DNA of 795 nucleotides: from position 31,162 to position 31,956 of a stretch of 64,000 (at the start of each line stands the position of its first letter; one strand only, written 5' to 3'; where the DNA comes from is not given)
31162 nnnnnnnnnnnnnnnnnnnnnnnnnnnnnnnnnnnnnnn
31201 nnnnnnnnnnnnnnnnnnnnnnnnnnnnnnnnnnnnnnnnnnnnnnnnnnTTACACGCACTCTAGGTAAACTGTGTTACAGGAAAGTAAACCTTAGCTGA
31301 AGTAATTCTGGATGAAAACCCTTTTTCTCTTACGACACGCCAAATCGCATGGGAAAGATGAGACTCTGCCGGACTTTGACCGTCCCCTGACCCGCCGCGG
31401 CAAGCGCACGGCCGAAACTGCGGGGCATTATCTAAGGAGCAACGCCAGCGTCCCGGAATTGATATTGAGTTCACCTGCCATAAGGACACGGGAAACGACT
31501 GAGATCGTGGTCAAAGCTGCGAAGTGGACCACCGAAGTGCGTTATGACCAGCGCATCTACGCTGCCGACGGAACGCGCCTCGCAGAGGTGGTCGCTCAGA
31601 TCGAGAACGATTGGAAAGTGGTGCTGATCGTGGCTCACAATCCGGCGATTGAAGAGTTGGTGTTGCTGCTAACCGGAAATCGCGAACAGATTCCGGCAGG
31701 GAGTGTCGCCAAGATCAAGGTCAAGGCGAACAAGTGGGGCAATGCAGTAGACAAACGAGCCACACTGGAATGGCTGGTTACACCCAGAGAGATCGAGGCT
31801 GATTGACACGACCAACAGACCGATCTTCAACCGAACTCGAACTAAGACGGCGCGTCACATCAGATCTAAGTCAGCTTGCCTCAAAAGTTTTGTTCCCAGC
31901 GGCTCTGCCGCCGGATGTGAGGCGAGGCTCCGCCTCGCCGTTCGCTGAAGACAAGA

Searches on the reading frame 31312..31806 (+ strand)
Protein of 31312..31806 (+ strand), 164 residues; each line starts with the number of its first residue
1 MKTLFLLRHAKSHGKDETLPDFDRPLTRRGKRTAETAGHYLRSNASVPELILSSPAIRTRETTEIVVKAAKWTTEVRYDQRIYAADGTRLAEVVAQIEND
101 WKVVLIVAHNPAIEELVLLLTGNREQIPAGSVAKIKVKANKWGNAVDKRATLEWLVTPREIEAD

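Call 56: search_protein_families(library=pfam, proteins=[window:31312-31806:+], max_evalue=0.001)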
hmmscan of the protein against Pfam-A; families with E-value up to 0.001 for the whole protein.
window:31312-31806:+ (164 aa): 1 family
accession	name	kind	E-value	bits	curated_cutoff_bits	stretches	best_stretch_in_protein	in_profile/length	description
PF00300.27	His_Phos_1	-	4.5e-11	43.2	21.7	1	4-81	1-76/194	Histidine phosphatase superfamily (branch 1)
